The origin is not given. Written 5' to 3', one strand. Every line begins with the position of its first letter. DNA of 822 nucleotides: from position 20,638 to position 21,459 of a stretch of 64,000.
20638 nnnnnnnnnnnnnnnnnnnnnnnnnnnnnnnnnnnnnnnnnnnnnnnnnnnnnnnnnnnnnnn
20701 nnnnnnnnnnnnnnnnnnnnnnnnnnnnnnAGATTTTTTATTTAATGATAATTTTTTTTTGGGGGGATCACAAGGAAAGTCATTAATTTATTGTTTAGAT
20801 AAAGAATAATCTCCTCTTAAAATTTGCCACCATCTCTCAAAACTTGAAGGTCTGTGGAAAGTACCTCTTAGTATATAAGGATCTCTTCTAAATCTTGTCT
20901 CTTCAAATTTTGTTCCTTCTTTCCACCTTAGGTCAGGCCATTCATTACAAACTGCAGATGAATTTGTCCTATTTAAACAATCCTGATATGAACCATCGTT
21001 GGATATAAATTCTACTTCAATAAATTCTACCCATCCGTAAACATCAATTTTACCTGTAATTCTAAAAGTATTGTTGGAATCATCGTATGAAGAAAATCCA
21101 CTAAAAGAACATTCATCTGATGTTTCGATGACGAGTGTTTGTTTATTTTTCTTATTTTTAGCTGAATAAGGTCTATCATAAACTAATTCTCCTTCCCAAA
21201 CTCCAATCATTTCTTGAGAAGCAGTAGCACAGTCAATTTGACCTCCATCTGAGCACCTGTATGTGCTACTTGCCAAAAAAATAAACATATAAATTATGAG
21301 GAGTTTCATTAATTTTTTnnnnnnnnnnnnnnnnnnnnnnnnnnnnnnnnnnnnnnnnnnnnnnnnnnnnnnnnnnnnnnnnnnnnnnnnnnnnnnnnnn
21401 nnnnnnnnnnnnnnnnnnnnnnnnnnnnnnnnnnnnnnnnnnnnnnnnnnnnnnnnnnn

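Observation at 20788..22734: Paralogous small secreted Cys-containing proteins bracket a cytoplasmic nucleotidyltransferase in one tight operon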

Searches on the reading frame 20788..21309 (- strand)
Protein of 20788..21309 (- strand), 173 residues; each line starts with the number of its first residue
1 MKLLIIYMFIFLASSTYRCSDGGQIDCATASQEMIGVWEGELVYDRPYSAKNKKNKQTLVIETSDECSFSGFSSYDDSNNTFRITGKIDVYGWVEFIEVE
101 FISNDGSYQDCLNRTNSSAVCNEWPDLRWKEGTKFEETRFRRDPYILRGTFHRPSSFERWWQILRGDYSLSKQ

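Call 4: search_protein_families(library=pfam, proteins=[window:20788-21309:-], max_evalue=1)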
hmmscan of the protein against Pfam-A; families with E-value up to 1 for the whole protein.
window:20788-21309:- (173 aa): 0 families

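Call 5: search_protein_families(library=ncbifam, proteins=[window:20788-21309:-], max_evalue=1)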
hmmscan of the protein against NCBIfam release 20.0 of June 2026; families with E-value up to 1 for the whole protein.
window:20788-21309:- (173 aa): 0 families

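Call 42: list_cluster_members(proteins=[P0097, P0100, P0149, P0007, P0014, P0018, window:21319-22212:-, window:22216-22734:-, window:20788-21309:-])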
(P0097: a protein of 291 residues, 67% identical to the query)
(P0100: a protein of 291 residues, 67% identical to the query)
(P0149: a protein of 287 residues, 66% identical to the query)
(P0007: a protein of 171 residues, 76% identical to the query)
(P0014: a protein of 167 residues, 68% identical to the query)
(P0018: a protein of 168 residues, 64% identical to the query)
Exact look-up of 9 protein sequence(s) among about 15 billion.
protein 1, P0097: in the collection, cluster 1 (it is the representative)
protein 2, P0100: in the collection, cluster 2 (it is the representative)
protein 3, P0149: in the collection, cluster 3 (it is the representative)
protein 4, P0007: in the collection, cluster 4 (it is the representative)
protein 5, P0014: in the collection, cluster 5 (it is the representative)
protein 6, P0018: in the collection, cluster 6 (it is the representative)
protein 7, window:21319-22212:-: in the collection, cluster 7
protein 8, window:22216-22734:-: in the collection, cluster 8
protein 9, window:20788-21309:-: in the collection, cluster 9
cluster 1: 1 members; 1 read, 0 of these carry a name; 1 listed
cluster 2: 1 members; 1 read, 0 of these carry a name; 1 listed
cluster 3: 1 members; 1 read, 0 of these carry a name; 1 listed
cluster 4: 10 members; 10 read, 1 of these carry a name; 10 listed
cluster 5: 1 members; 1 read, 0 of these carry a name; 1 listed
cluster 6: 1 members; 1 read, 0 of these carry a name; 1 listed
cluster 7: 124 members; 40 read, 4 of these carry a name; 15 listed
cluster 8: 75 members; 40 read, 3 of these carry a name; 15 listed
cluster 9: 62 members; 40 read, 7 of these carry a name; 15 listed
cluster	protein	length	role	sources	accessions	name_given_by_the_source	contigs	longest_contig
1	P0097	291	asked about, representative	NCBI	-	-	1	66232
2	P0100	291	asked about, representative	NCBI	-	-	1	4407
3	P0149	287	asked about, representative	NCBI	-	-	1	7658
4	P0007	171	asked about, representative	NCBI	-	-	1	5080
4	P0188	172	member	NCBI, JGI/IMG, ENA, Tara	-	strand:- start:938 stop:1456 length:519 start_codon:yes stop_codon:yes gene_type:complete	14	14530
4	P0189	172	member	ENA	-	-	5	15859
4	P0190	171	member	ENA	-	-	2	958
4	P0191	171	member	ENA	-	-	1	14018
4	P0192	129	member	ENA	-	-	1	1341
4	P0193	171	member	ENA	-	-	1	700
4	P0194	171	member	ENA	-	-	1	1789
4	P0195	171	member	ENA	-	-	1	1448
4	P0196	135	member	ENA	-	-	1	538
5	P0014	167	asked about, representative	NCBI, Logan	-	-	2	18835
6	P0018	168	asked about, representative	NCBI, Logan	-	-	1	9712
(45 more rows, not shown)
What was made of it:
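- The exact B protein was seen on 133 contigs from independent samples (call 42).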

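Call 54: search_protein_families(library=padloc, proteins=[window:20788-21309:-], max_evalue=0.01)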
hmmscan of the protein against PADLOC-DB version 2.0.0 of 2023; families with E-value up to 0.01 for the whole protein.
window:20788-21309:- (173 aa): 0 families
